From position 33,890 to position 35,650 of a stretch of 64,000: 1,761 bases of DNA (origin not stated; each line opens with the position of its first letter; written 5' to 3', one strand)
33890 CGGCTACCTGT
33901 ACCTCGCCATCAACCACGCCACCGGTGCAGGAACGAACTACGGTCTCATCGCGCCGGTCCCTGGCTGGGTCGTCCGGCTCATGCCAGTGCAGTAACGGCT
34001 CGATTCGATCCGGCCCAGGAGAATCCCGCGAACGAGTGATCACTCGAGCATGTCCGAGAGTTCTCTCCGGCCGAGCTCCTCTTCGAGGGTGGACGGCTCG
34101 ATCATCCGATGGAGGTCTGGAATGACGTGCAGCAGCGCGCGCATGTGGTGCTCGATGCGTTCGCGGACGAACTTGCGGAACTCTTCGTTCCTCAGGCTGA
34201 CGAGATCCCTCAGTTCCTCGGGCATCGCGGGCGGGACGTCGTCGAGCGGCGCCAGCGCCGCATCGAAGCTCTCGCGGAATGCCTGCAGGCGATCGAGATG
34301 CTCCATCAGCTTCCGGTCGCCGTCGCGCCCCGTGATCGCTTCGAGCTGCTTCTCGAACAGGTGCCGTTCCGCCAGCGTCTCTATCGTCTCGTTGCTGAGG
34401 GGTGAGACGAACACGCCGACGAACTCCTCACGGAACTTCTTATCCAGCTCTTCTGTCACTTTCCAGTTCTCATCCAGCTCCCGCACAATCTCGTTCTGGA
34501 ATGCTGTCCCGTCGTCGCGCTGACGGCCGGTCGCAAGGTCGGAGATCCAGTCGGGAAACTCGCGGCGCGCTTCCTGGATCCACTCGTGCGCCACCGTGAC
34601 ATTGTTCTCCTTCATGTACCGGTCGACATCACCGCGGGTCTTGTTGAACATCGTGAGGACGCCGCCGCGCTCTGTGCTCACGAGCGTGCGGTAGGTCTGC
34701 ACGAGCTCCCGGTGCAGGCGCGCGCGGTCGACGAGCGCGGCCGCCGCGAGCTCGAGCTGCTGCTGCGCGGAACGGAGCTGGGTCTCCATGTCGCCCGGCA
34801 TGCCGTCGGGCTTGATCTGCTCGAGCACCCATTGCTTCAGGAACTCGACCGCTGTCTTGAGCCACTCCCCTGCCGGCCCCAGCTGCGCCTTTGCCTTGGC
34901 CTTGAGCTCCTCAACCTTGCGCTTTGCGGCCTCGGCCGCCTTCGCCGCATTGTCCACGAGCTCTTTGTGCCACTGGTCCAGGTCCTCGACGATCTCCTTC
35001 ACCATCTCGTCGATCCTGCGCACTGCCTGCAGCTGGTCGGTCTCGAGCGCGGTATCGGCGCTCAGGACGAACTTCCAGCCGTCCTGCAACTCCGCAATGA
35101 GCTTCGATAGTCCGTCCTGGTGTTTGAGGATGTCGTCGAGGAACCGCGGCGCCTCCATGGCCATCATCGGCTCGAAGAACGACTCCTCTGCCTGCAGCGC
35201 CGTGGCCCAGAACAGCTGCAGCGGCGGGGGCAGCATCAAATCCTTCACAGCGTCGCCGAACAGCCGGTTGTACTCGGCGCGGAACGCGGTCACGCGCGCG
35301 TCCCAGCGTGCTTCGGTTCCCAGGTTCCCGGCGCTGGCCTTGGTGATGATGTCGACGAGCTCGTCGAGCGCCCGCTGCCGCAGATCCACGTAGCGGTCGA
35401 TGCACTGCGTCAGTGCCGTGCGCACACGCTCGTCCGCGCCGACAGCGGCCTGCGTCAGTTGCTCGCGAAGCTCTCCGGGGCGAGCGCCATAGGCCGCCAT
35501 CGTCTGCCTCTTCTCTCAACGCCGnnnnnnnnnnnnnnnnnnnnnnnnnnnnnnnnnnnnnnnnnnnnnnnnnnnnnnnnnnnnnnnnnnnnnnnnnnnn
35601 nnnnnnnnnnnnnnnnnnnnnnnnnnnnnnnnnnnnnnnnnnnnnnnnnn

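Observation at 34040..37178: Two-gene operon of unknown function: PDZ-domain protein plus 486-aa all-helical protein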

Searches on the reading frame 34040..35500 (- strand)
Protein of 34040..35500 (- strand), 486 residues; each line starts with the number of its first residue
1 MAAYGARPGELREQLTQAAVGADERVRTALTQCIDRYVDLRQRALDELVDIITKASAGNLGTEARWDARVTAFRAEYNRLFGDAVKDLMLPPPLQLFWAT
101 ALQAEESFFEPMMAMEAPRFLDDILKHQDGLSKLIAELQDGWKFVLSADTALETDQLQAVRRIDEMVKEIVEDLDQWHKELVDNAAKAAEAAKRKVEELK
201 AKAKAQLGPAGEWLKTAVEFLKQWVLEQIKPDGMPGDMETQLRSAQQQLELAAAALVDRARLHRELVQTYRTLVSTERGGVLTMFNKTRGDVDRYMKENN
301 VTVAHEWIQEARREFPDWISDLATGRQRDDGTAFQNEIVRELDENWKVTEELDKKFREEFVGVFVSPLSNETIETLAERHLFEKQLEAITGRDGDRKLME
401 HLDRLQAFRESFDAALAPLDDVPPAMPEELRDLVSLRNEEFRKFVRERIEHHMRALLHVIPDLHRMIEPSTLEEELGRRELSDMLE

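Call 3: search_protein_families(library=pfam, proteins=[window:34040-35500:-], max_evalue=1)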
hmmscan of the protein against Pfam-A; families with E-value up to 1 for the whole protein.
window:34040-35500:- (486 aa): 9 families
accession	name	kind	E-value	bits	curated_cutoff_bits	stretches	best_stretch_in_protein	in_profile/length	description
PF01442.23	Apolipoprotein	-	7.3e-05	23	90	1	154-228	114-188/190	Apolipoprotein A1/A4/E domain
PF05837.17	CENP-H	-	0.00012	22.5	29.9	1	116-203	79-170/202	Centromere protein H (CENP-H)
PF16889.11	Hepar_II_III_N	-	0.041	13.7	22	1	210-274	226-290/340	Heparinase II/III N-terminus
PF20797.2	HepT-like_2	-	0.059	13.9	27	1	158-192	15-49/110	HepT-like protein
PF18659.6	CelTOS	-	0.12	13.3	27.2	1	163-231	29-94/122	Cell-traversal protein for ookinetes and sporozoites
PF15665.10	FAM184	-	0.23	11.5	32.7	1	29-206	57-209/211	Family with sequence similarity 184, A and B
PF07464.16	ApoLp-III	-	0.3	11.7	36.3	0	156-201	20-65/146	Apolipophorin-III precursor (apoLp-III)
PF11727.13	ISG65-75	-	0.34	10.5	25.1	0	130-209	51-132/281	Invariant surface glycoprotein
PF09602.15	PhaP_Bmeg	-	0.95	9.8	28.3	1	143-268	22-145/168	Polyhydroxyalkanoic acid inclusion protein (PhaP_Bmeg)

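Call 6: find_homologous_proteins(query=window:34040-35500:-)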
Query window:34040-35500:- (486 aa): 39 proteins with E <= 0.001 among 8000 candidates.
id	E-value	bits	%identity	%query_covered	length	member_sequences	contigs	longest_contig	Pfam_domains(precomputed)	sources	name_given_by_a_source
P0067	0.0e+0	1034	96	100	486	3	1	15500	-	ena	-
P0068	7.1e-274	927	86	100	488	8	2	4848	-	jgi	jgi:hypothetical protein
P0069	3.9e-266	901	83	100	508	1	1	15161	-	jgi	jgi:hypothetical protein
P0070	2.6e-265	898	82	100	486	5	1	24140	-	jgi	jgi:hypothetical protein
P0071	3.9e-261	885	82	100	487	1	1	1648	-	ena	-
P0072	3.5e-260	881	81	100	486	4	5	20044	-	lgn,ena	-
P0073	1.6e-254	863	80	100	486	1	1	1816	-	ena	-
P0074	1.6e-252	856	78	97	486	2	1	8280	-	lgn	-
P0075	1.4e-195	668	62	100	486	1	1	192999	-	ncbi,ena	-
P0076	5.0e-189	647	59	100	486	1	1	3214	-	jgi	jgi:hypothetical protein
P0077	1.1e-183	629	58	100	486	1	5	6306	-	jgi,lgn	jgi:hypothetical protein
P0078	1.3e-177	609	58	100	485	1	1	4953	-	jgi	jgi:hypothetical protein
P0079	9.0e-171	587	54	100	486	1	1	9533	-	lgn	-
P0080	4.8e-167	574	54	100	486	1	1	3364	-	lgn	-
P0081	4.8e-142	492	46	99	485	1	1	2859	-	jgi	jgi:hypothetical protein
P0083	2.1e-136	473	45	100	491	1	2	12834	-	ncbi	-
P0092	3.4e-114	400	41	100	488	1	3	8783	-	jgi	jgi:hypothetical protein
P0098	1.7e-110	388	39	100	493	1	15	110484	-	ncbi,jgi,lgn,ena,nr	ncbi:MAG TPA: hypothetical protein VN753_03620 [Terracidiphilus sp.]|nr:hypothetical protein [Terrac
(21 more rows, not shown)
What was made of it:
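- B is intact (call 6).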

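Call 14: search_solved_structures(query=A2, max_evalue=10)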
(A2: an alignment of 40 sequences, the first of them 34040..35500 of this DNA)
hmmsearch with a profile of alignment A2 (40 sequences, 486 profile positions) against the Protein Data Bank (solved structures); distinct sequences matched with E-value up to 10: 29.
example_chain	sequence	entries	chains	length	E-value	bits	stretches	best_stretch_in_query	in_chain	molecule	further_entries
8f5h_A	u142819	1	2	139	0.00042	22.4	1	158-254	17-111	S2hlx_EX_19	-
6kos_A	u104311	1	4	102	0.012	17.6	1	380-436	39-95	SUWA (Super WA20)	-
8e0o_C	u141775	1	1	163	0.013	17.4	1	161-262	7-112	hetBGL03-15-18c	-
3a6m_A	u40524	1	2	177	0.018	17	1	400-479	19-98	Protein grpE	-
2dum_A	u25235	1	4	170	0.17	13.8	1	363-419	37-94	Hypothetical protein PH0823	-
8vt3_G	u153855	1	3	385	0.39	12.6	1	404-475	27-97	Prefusion of HMPV (MPV-2cREKR), C-fragment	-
7bqs_A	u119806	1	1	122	0.46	12.4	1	168-251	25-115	Nomur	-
5cwb_A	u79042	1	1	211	0.51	12.2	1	165-254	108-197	Designed helical repeat protein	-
9ore_A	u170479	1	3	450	0.52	12.2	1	404-475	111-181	Fusion glycoprotein F0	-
8vt2_A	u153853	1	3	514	0.55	12.1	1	404-475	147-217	Prefusion of HMPV (MPV-2c)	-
8e0n_A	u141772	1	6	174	0.68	11.8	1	161-261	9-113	BGL18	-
9ygm_Lf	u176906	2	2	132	0.88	11.4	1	332-367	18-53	60S ribosomal protein eL32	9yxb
8eay_A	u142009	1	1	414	0.93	11.4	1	404-475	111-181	Fusion glycoprotein F0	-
1ybx_A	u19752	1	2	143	0.98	11.3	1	182-248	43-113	Conserved hypothetical protein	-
8ebp_A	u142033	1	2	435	1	11.2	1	404-475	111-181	Fusion glycoprotein F0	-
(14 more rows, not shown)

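Call 17: find_encoding_contigs(protein=P0098, flank=10000, max_places=3)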
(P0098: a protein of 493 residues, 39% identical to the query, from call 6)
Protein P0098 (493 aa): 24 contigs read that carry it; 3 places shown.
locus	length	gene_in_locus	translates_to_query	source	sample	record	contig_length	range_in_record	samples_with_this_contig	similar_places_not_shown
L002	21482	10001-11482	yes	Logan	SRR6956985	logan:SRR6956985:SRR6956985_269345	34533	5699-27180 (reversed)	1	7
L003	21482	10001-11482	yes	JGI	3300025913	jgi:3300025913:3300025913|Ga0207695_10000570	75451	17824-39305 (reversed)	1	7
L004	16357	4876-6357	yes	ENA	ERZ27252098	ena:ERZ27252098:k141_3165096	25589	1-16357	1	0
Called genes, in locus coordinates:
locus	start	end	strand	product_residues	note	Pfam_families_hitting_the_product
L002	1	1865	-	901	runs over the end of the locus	PF12704:MacB_PCD, PF02687:FtsX, PF12704:MacB_PCD, PF02687:FtsX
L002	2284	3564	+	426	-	PF03553:Na_H_antiporter (weak), PF03600:CitMHS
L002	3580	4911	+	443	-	PF07287:AtuA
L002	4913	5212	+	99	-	PF23544:AtuA_ferredoxin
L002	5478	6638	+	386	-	-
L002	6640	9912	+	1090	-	PF07602:DUF1565 (faint), PF22842:Pel9A-like_beta_helix (weak), PF13229:Beta_helix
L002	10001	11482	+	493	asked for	-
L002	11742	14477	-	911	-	PF12704:MacB_PCD, PF02687:FtsX, PF12704:MacB_PCD, PF02687:FtsX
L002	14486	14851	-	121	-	PF03551:PadR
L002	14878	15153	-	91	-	-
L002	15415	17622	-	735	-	PF04879:Molybdop_Fe4S4, PF00384:Molybdopterin, PF01568:Molydop_binding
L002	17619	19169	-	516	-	PF12797:Fer4_2 (faint), PF12837:Fer4_6 (faint), PF12838:Fer4_7 (faint), PF13247:Fer4_11, PF04976:DmsC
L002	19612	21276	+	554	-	PF02602:HEM4, PF13185:GAF_2, PF01590:GAF, PF13492:GAF_3, PF03861:ANTAR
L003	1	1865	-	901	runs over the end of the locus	PF12704:MacB_PCD, PF02687:FtsX, PF12704:MacB_PCD, PF02687:FtsX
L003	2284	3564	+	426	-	PF03553:Na_H_antiporter (weak), PF03600:CitMHS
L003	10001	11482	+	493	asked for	-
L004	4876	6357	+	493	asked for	-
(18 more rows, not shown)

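Call 19: predict_structure(alignment_id=A2)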
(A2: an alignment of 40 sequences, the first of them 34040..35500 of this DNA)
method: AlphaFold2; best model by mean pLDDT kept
length: 486 residues; sequences in the alignment: 40
mean_pLDDT: 75.6   pTM: 0.55
mean pLDDT of the five models: 75.6, 74.9, 72.8, 70.2, 68.4
residues with pLDDT >= 90: 115; 70-90: 200; 50-70: 150; < 50: 21
segments of 3 or more residues with pLDDT < 50: 210-214, 230-233, 364-371
pLDDT, mean of each block of 10 residues (from residue 1): 84 90 86 91 94 92 95 92 78 88 91 92 92 86 70 75 78 72 61 55 54 50 54 53 69 77 79 72 72 80 89 90 90 94 92 83 48 53 69 74 72 57 58 64 65 71 78 72 55
secondary structure, 60 per line:
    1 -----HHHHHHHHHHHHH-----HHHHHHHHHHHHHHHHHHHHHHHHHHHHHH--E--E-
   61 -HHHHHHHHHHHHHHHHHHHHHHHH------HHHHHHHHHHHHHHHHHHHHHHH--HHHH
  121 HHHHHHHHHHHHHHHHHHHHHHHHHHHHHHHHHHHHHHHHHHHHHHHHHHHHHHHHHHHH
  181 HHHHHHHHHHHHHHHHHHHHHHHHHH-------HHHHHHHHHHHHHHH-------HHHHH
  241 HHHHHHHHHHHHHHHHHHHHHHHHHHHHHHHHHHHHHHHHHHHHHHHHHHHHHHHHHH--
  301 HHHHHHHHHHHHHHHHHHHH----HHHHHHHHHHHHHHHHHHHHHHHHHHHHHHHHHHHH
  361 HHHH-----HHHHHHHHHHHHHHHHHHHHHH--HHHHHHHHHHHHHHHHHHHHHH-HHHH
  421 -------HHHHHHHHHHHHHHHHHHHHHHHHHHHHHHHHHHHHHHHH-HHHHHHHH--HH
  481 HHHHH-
elements in order: H6-18 H24-53 H62-85 H92-114 H117-206 H214-228 H236-298 H301-320 H325-364 H370-391 H394-415 H417-420 H428-467 H469-476 H479-485
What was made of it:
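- Checked: B is all-helical (AF2, call 19).
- B has a long 90+63-residue helical hairpin with a low-confidence tip (call 19).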

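Call 22: search_protein_families(library=ncbifam, proteins=[window:34040-35500:-], max_evalue=1)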
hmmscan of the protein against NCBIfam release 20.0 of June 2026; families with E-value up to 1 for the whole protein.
window:34040-35500:- (486 aa): 2 families
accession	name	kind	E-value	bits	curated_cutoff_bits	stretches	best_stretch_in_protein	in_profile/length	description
TIGR02778.1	ligD_pol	equivalog_domain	0.051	13.2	214.7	1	103-202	50-149/245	non-homologous end-joining DNA ligase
NF045573.1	Hepsulflyase_CFB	equivalog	0.097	10.9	700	1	208-275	252-319/651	heparin-sulfate lyase HepC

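Call 23: search_protein_families(library=padloc, proteins=[window:34040-35500:-], max_evalue=1)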
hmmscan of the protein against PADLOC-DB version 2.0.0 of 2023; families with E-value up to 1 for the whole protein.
window:34040-35500:- (486 aa): 3 families
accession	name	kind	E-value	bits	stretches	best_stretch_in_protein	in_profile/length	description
PDLC00637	ZorA2|ZorA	-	0.0049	13.7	1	148-261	141-255/420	MotA/ExbB/TolQ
PDLC00640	ZorA2|ZorA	-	0.051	10.2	1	129-230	450-552/590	MotA/ExbB/TolQ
PDLC03841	LeoBC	-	0.2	8.7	1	156-360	209-413/601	-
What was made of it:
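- On Known anti-phage defence systems (PADLOC-DB 2.0): B has only ZorA coiled-coil noise at E 0.005 (call 23).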

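Call 27: fold_search(model_id=the predicted structure, library=pdb)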
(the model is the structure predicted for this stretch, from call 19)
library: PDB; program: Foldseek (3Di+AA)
matches with E <= 10: 460; with E <= 0.001: 0
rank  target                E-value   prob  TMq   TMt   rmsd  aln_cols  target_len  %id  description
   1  5i6r                  1.6e-02  0.77  0.18  0.20  64.7       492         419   12  Crystal Structure of srGAP2 F-BARx WT Form-1 (released 2017-08-30)
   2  7rdr_A                3.8e-02  0.18  0.10  0.10  44.1       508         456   15  Circular tandem repeat protein with novel repeat topology and enhanced subunit contact surfaces (released 2021-09-01)
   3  5i6j                  4.1e-02  0.44  0.16  0.17  63.8       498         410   13  Crystal Structure of SRGAP2 F-BARx (released 2017-03-08)
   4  5i7d_A                7.3e-02  0.35  0.15  0.18  63.2       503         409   11  Crystal Structure of srGAP2 F-BARx WT Form-2 (released 2017-08-30)
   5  8g0l_B                9.4e-02  0.10  0.09  0.06  49.6       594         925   10  Semi-synthetic CoA-alpha-Synuclein Constructs Trap N-terminal Acetyltransferase NatB for Binding Mechanism Studies (released 2023-05-03)
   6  8w20_A                1.3e-01  0.35  0.19  0.13  68.7       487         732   14  Umb1 umbrella toxin particle (released 2024-04-17)
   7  9mg8_A                1.3e-01  0.30  0.14  0.17  48.6       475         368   16  Crystal Structure of b-iTHR-110 (released 2025-12-17)
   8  9qxu_A                1.5e-01  0.20  0.14  0.10  66.3       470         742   16  JetABC DNA loaded state monomer (open) (released 2025-10-01)
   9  8f7n                  1.6e-01  0.30  0.16  0.19  55.4       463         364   10  Crystal structure of chemoreceptor McpZ ligand sensing domain (released 2023-07-05)
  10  7zr1_C                1.6e-01  0.21  0.16  0.11  83.0       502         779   16  Chaetomium thermophilum Mre11-Rad50-Nbs1 complex bound to ATPyS (composite structure) (released 2023-01-11)
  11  7nyw_B                1.6e-01  0.09  0.09  0.06  65.8       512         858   16  Cryo-EM structure of the MukBEF-MatP-DNA head module (released 2021-07-07)
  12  7p5c_A                1.9e-01  0.51  0.19  0.22  25.2       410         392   12  Cryo-EM structure of human TTYH3 in Ca2+ and GDN (released 2021-08-11)
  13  9qxt_A                1.9e-01  0.16  0.14  0.10  60.5       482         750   15  E. coli JetABC dimer in the DNA boarding-holding state (released 2025-10-01)
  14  9cpc_3E               2.7e-01  0.15  0.14  0.16  41.0       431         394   13  Atomic model of porcine brain ventricles cilia doublet microtubule (48-nm periodicity) (released 2024-10-23)
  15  9y6s_9Q               3.3e-01  0.14  0.14  0.03  61.9       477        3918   12  96-nm repeat of the Leishmania tarentolae doublet microtubule (released 2025-12-17)
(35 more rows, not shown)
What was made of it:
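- On ClyA-family alpha-pore-forming toxins (for B): Foldseek probability is 0.12-0.23 with TM about 0.17 (call 27).
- AhlB, XaxB and ClyA also appear in the list (call 27).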

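Call 37: search_protein_families(library=pfam, alignment_id=A2, max_evalue=0.5)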
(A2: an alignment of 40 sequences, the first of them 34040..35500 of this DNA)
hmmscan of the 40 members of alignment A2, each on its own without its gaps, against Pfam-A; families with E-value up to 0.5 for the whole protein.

A. member 1, window:34040-35500:- (486 aa): 8 families
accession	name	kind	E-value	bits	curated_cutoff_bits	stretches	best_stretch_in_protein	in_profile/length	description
PF01442.23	Apolipoprotein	-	7.3e-05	23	90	1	154-228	114-188/190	Apolipoprotein A1/A4/E domain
PF05837.17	CENP-H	-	0.00012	22.5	29.9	1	116-203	79-170/202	Centromere protein H (CENP-H)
PF16889.11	Hepar_II_III_N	-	0.041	13.7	22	1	210-274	226-290/340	Heparinase II/III N-terminus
PF20797.2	HepT-like_2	-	0.059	13.9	27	0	158-192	15-49/110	HepT-like protein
PF18659.6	CelTOS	-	0.12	13.3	27.2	0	163-231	29-94/122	Cell-traversal protein for ookinetes and sporozoites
PF15665.10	FAM184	-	0.23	11.5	32.7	1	29-206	57-209/211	Family with sequence similarity 184, A and B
PF07464.16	ApoLp-III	-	0.3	11.7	36.3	0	156-201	20-65/146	Apolipophorin-III precursor (apoLp-III)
PF11727.13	ISG65-75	-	0.34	10.5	25.1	0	130-209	51-132/281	Invariant surface glycoprotein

B. families by the number of members that match (of 40 scanned): 157 families (the first 25 are shown)
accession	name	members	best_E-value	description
PF01442.23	Apolipoprotein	28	2.8e-06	Apolipoprotein A1/A4/E domain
PF12732.12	YtxH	16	0.00029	YtxH-like protein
PF15665.10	FAM184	15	0.0057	Family with sequence similarity 184, A and B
PF01025.24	GrpE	13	8.5e-05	GrpE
PF07464.16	ApoLp-III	11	0.0032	Apolipophorin-III precursor (apoLp-III)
PF04513.17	Baculo_PEP_C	10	3.4e-05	Baculovirus polyhedron envelope protein, PEP, C terminus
PF11727.13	ISG65-75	9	0.014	Invariant surface glycoprotein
PF16889.11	Hepar_II_III_N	9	0.026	Heparinase II/III N-terminus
PF10157.14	BORCS6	7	1.4e-05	BLOC-1-related complex sub-unit 6 C-terminal helix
PF05837.17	CENP-H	7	0.00011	Centromere protein H (CENP-H)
PF03048.19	Herpes_UL92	5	0.00056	UL92 family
PF06248.19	Zw10_N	5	0.0059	Centromere/kinetochore Zw10 N-terminal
PF20797.2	HepT-like_2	5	0.0081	HepT-like protein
PF04380.18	BMFP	4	0.00051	Membrane fusogenic activity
PF12998.12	ING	4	0.0017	Inhibitor of growth proteins N-terminal histone-binding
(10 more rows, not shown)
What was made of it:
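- Closest known: Coiled-coil 'tentacle' holdases. Same: Sub-threshold Apolipoprotein, YtxH and GrpE-helix hits reflect a similar composition (call 37).
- Most members give weak Apolipoprotein, YtxH or ApoLp-III amphipathic-helix hits (call 37).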

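Call 52: search_protein_representatives(alignment_id=A2)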
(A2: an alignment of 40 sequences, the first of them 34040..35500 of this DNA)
Query: 40 sequences, 486 profile positions. Proteins with E-value up to 0.001 (for the whole library): 312; up to 1e-10: 214; up to 1e-30: 62. The best 150 are listed.
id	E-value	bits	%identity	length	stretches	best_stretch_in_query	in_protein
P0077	7.9e-237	803.2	-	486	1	1-486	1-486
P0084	6.0e-232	787.1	-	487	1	2-486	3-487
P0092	5.7e-193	658.5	-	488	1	1-486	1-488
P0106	1.2e-164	565.1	-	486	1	2-486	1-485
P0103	2.9e-146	504.5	-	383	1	1-393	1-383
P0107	4.8e-139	480.7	-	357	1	131-485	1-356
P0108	9.0e-137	473.2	-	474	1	3-486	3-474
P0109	4.8e-124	431.2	-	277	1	212-486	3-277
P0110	1.6e-121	422.9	-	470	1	4-485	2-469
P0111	6.1e-120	417.6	-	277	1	1-278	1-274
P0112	2.4e-117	409.1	-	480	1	1-485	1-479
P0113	2.2e-112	392.7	-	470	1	1-485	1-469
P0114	5.7e-99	348.5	-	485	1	1-485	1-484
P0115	1.3e-89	317.6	-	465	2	234-486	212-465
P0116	1.6e-87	310.8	-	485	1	1-485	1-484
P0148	6.7e-39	150.4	-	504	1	3-481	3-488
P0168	2.5e-29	118.8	-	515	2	1-212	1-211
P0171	9.9e-29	116.8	-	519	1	3-486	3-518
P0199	6.1e-24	101.1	-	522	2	251-484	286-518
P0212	5.8e-22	94.5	-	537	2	251-481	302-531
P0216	2.6e-21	92.4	-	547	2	278-485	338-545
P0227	7.7e-20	87.5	-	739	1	3-377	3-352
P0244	1.5e-17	79.9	-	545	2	172-483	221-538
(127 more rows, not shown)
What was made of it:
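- B as the core: the family has 312 clusters, nearly all stand-alone and 420-550 aa (call 52).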
